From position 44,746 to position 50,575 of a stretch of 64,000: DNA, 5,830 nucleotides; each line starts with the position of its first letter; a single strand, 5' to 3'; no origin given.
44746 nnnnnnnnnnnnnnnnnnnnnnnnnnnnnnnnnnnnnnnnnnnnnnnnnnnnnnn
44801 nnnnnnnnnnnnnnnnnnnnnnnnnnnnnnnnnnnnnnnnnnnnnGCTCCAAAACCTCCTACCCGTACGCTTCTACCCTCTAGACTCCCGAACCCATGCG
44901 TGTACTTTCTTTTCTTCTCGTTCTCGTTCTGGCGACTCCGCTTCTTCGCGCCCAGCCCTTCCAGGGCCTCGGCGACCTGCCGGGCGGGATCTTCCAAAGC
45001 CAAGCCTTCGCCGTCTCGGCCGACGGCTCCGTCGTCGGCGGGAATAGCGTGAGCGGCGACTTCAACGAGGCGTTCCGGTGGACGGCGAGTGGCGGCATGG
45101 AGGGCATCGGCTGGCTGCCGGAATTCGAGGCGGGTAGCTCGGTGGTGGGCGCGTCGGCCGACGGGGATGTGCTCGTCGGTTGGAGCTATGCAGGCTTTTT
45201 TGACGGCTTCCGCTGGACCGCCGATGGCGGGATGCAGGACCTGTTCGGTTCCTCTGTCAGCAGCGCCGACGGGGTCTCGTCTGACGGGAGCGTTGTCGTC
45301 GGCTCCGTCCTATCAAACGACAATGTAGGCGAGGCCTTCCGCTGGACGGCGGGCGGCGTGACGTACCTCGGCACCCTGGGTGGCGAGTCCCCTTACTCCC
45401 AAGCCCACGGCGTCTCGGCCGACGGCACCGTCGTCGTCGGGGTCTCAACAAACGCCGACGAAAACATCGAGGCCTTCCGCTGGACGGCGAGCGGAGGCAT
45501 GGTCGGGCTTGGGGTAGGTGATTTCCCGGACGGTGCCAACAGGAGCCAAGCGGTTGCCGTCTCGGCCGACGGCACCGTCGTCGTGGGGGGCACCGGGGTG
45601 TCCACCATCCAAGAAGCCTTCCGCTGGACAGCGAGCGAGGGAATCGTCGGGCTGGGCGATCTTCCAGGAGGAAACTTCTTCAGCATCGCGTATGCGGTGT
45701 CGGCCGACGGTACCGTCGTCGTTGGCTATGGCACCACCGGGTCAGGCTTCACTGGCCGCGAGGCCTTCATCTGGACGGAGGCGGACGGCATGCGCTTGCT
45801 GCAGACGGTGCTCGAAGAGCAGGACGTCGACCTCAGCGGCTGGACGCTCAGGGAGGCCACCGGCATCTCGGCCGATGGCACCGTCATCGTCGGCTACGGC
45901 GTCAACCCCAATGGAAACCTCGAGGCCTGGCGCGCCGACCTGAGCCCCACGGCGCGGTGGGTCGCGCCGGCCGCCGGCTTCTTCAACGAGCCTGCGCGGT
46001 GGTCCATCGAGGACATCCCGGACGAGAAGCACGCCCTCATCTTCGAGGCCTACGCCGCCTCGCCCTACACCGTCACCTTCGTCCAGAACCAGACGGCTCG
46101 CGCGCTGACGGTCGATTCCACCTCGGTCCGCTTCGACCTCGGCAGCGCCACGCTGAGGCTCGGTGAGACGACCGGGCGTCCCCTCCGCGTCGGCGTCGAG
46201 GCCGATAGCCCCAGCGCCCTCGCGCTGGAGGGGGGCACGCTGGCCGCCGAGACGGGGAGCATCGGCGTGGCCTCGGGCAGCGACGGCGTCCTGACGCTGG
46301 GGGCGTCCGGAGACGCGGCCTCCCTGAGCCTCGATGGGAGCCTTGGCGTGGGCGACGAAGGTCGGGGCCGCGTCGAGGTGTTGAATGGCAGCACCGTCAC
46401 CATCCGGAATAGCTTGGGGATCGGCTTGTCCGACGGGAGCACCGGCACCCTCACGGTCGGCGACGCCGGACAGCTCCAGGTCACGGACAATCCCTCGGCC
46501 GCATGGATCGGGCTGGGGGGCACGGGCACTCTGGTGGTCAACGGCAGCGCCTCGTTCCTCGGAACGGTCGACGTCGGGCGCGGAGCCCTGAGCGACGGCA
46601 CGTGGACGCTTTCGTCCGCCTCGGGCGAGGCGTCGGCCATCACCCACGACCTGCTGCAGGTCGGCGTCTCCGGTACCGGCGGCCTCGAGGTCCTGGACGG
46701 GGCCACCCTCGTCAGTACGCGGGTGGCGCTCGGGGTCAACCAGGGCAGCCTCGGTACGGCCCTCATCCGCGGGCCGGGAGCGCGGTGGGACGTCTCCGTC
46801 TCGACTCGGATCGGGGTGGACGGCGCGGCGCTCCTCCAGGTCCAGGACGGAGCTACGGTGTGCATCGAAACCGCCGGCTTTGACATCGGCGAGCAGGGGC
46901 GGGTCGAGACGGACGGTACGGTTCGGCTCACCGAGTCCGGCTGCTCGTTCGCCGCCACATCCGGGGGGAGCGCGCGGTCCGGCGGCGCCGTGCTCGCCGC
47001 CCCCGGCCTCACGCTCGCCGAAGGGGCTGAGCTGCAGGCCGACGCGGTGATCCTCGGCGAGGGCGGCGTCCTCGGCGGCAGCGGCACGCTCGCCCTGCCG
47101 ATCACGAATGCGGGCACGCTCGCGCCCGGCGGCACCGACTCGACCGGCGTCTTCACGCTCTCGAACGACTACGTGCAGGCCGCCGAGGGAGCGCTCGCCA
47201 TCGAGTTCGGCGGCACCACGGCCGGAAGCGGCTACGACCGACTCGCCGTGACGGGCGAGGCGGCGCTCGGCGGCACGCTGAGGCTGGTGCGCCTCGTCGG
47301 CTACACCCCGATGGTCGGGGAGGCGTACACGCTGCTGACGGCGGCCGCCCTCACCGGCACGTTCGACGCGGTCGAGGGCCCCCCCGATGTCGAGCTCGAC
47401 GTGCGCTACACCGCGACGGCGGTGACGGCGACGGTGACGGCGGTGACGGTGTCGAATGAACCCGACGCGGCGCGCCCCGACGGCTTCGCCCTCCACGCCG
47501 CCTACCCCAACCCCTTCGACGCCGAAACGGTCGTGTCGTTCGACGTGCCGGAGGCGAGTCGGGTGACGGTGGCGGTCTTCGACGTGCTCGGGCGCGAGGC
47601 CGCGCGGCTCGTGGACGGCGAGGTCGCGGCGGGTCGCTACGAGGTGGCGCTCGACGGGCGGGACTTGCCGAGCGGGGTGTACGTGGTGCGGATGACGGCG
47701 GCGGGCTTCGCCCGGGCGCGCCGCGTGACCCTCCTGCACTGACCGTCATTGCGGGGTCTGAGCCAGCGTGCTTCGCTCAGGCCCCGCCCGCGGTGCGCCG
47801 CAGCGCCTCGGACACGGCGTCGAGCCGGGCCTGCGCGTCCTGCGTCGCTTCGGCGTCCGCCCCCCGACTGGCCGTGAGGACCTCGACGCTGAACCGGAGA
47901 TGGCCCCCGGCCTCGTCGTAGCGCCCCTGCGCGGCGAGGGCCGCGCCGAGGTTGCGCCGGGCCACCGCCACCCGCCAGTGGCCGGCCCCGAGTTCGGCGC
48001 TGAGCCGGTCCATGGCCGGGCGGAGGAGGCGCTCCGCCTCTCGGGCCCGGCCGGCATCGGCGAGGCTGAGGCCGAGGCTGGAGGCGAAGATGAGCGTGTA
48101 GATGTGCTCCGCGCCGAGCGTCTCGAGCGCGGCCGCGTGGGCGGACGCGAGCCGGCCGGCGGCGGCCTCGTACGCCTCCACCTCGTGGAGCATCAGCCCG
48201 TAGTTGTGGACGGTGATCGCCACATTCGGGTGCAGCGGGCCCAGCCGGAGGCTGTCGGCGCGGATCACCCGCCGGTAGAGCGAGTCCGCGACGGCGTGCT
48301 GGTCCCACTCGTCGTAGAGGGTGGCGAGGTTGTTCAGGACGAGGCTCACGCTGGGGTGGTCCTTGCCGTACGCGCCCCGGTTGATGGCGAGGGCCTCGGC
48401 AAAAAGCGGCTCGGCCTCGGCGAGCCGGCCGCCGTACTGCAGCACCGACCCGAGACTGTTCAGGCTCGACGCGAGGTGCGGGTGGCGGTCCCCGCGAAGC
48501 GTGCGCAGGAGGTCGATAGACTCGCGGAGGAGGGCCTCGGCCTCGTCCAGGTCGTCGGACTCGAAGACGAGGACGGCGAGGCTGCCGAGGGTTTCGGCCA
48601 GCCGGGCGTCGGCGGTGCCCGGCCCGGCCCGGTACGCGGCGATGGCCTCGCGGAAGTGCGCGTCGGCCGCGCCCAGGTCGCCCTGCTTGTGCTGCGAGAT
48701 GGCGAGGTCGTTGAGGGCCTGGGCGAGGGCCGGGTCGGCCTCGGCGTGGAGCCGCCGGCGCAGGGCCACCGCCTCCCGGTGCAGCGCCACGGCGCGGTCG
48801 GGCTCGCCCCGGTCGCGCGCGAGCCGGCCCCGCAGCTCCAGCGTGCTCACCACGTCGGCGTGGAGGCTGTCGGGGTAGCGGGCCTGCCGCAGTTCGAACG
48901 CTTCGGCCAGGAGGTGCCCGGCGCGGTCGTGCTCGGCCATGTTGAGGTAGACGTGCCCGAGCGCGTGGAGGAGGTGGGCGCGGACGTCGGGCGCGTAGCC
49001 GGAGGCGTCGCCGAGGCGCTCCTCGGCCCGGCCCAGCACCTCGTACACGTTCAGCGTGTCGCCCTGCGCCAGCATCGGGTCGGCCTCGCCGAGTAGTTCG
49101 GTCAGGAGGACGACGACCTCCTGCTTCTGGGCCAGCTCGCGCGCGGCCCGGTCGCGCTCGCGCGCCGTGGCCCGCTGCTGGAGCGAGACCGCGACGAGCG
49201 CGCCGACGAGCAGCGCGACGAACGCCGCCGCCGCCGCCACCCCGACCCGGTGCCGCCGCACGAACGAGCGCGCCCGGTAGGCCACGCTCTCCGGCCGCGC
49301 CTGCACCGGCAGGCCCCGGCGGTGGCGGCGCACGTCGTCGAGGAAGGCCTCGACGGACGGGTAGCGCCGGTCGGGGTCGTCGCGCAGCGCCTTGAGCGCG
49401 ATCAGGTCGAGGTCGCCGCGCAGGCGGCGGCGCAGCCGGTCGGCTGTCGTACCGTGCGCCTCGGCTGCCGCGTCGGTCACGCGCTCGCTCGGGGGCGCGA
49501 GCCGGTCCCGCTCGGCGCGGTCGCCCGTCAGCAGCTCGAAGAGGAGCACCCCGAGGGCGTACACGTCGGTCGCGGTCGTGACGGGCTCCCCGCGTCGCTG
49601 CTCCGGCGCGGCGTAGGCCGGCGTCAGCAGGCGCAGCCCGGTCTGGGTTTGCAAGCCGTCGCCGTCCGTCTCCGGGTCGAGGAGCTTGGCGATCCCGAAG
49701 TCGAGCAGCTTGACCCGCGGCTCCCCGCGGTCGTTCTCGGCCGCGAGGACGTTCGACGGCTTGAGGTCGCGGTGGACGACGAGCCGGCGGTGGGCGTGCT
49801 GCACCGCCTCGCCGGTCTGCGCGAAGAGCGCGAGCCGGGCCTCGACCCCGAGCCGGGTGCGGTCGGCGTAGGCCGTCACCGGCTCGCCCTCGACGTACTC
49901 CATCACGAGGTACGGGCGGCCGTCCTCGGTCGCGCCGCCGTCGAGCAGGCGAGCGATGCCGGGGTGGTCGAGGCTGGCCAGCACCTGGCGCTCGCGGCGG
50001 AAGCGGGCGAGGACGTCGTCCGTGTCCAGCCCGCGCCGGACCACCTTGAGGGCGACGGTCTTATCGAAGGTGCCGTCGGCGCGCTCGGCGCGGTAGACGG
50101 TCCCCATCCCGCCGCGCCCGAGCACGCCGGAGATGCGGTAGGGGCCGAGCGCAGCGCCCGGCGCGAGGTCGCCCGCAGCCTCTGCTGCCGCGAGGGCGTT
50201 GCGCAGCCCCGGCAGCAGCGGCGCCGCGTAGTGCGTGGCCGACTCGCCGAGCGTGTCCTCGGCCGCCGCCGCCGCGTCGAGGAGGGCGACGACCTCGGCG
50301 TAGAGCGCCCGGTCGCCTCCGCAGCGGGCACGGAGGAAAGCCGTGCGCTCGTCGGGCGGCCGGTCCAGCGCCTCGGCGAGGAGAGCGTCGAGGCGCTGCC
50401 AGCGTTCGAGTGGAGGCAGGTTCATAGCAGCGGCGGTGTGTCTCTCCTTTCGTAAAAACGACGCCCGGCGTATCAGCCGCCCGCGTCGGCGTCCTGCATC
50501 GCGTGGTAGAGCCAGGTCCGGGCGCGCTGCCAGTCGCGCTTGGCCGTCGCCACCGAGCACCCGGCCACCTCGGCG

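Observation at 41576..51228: Shared ECF-type promoter-like motif TGATMC-N17-CGAWA at four sites links the second sigma/kinase pair to a lipoprotein gene and two T9SS cargo genes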

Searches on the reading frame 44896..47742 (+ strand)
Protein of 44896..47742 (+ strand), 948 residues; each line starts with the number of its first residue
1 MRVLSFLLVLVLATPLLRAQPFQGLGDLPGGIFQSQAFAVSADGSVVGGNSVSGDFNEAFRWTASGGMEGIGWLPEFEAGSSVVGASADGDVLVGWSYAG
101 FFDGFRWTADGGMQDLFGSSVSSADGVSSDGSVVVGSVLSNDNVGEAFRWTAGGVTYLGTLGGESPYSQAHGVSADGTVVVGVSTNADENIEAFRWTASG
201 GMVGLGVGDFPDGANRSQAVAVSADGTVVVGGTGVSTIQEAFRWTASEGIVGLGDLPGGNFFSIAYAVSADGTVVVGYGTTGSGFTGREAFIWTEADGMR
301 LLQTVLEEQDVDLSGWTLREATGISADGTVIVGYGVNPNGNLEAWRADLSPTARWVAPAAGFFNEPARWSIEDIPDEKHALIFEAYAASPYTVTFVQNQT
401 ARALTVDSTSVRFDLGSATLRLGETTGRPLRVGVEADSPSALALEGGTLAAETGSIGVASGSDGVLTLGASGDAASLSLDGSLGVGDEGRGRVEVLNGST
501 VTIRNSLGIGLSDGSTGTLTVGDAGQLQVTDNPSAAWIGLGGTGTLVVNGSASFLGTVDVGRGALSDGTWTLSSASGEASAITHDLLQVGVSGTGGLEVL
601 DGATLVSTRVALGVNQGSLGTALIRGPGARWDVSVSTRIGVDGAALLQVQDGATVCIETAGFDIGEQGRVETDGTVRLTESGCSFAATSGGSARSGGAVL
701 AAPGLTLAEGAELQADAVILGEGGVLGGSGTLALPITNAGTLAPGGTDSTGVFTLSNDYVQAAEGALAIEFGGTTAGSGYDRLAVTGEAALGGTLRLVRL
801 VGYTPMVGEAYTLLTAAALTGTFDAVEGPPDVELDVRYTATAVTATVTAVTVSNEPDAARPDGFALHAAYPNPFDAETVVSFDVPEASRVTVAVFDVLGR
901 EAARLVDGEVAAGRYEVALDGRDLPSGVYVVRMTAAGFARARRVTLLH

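Call 7: search_protein_families(library=pfam, proteins=[window:44896-47742:+], max_evalue=0.01)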
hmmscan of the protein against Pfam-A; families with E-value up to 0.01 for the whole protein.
window:44896-47742:+ (948 aa): 2 families
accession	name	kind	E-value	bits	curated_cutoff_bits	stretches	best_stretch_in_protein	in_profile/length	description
PF18962.6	Por_Secre_tail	-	4.8e-06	27.2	27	1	870-936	2-65/75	Secretion system C-terminal sorting domain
PF13860.13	FlgD_ig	-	0.0002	21.7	27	1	875-936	7-76/79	FlgD Ig-like domain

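Call 40: search_protein_families(library=ncbifam, proteins=[window:44896-47742:+], max_evalue=0.001)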
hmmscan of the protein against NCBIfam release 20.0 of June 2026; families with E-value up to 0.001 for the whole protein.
window:44896-47742:+ (948 aa): 5 families
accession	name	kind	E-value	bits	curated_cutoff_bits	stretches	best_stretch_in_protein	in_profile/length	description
TIGR02913.1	HAF_rpt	repeat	1.8e-26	91.8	22.65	3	170-206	1-35/39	HAF repeat protein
TIGR04393.1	rpt_T5SS_PEPC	repeat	2.8e-09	36.9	23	1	611-655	3-47/49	T5SS/PEP-CTERM-associated repeat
TIGR04183.1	Por_Secre_tail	domain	3.7e-07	30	23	1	870-943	2-68/72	T9SS type A sorting domain-containing protein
NF052323.1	T9SSA_dep_M6i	equivalog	1.2e-05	23.5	600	1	870-936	961-1027/1043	T9SS-dependent M6-like inactivated metalloprotease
NF038113.1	T9SSA_dep_M36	equivalog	0.00017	19.9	885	1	867-943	793-865/869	T9SS-dependent M36 family metallopeptidase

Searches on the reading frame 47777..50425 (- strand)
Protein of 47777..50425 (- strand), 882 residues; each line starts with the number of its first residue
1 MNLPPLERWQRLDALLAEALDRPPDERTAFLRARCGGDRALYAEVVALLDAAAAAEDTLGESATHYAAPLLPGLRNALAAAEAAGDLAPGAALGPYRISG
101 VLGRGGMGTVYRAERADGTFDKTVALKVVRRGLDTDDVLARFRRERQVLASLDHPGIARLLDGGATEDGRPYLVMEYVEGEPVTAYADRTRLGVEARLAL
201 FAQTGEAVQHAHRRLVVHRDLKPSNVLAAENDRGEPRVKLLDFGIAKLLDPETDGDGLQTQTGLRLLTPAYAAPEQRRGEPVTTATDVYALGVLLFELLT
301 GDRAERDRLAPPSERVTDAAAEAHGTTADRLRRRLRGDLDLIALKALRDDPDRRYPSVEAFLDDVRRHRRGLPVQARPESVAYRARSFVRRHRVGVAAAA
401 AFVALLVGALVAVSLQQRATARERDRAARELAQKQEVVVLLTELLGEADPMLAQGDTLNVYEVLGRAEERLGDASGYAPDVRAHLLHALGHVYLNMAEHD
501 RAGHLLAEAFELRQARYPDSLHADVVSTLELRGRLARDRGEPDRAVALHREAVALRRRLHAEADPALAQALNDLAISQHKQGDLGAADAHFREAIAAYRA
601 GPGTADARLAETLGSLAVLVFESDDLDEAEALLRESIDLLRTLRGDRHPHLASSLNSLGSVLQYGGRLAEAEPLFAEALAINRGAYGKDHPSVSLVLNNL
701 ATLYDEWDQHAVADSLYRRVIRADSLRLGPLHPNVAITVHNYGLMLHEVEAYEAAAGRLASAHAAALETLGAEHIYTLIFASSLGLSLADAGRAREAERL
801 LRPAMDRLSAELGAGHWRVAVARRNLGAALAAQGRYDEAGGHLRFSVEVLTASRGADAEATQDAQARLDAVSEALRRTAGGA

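Call 7: search_protein_families(library=pfam, proteins=[window:47777-50425:-], max_evalue=0.01)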
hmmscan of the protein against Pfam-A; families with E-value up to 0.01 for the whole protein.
window:47777-50425:- (882 aa): 13 families
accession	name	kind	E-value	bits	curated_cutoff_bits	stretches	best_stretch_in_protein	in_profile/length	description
PF13424.12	TPR_12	-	6.9e-51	170.8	30.1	7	652-723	3-74/77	Tetratricopeptide repeat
PF00069.31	Pkinase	-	3.8e-39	135.1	31.7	1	96-303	1-195/263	Protein kinase domain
PF13374.12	TPR_10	-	1.4e-31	108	27.5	4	651-691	1-41/42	Tetratricopeptide repeat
PF07714.23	PK_Tyr_Ser-Thr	-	4.4e-28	98.7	23.1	1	99-302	4-202/258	Protein tyrosine and serine/threonine kinase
PF24885.1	TPR_NPHP3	-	1.8e-21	77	100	2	648-721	137-210/239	Nephrocystin-3 TPR domain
PF00515.34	TPR_1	-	6.3e-12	45.2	27.8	0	568-596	1-29/34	Tetratricopeptide repeat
PF13181.12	TPR_8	-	4.3e-11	42.5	25.7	0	483-514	1-32/34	Tetratricopeptide repeat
PF07719.23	TPR_2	-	3e-09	36.7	27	0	654-683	3-32/34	Tetratricopeptide repeat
PF17874.7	TPR_MalT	-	4.1e-09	36.6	45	1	532-643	46-155/336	MalT-like TPR region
PF03109.22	ABC1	-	1.7e-08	34.3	22.9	1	172-253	144-221/244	ABC1 atypical kinase-like domain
PF13431.12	TPR_17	-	5.1e-06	26.8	24.4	0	562-587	7-32/34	Tetratricopeptide repeat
PF06293.20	Kdo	-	1.8e-05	24.7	21.3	1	141-244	57-167/207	Lipopolysaccharide kinase (Kdo/WaaP) family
PF13176.12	TPR_7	-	3.1e-05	24.2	27.9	0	533-557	6-30/36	Tetratricopeptide repeat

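Call 40: search_protein_families(library=ncbifam, proteins=[window:47777-50425:-], max_evalue=0.001)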
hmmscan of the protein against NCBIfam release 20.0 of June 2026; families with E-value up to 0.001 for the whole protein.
window:47777-50425:- (882 aa): 19 families
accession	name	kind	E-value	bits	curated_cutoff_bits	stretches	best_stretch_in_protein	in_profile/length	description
NF033483.0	PknB_PASTA_kin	equivalog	1.8e-60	205.6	450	1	96-377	9-277/563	Stk1 family PASTA domain-containing Ser/Thr kinase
NF047741.1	antiphage_MADS6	equivalog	4.2e-46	157.7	460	2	43-210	451-606/612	methylation-associated defense system protein kinase MAD6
TIGR03903.1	TOMM_kin_cyc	equivalog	1.1e-44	152.6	705.75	1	122-304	4-188/1267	TOMM system kinase/cyclase fusion protein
NF052427.1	StpK7MSMEG_1200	equivalog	3.3e-40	138.2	900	1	92-430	5-330/601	serine/threonine protein kinase StpK7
NF040586.1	FxSxx_TPR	equivalog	1.8e-31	109.4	300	1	483-865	428-816/830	FxSxx-COOH system tetratricopeptide repeat protein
NF009651.0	PRK13184.1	equivalog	2.9e-29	101.7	839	1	94-373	2-295/932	serine/threonine-protein kinase PknD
NF033442.0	BREX_PglW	equivalog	1.7e-27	95.6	990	1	94-372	204-490/1391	BREX system serine/threonine kinase PglW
NF053615.1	SerThrKinAfsKStmc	equivalog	1.8e-21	76.5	1300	1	93-301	12-209/809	protein serine/threonine kinase AfsK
NF038151.1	lanthi_synth_III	equivalog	1.9e-17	63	575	1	90-329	216-453/833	class III lanthionine synthetase LanKC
NF043056.1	T4SS_LegK1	equivalog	1.8e-08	33.4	550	1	166-299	149-284/516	Dot/Icm T4SS effector kinase LegK1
NF058632.1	SerThrKinPrkT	equivalog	5e-08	32.3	280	1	96-244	23-163/322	serine/threonine protein kinase PrkT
TIGR03724.2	arch_bud32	equivalog_domain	1.3e-07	31.3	125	1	170-251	67-136/193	KEOPS complex kinase/ATPase Bud32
TIGR02521.1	type_IV_pilW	equivalog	1.9e-07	30.9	154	0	690-839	61-198/234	type IV pilus biogenesis/stability protein PilW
NF011463.0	PRK14879.1-4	equivalog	5e-07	29.4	188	1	130-250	53-164/237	Kae1-associated kinase Bud32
NF011464.0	PRK14879.1-7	equivalog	1.4e-06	28.2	246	1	173-248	83-151/221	Kae1-associated kinase Bud32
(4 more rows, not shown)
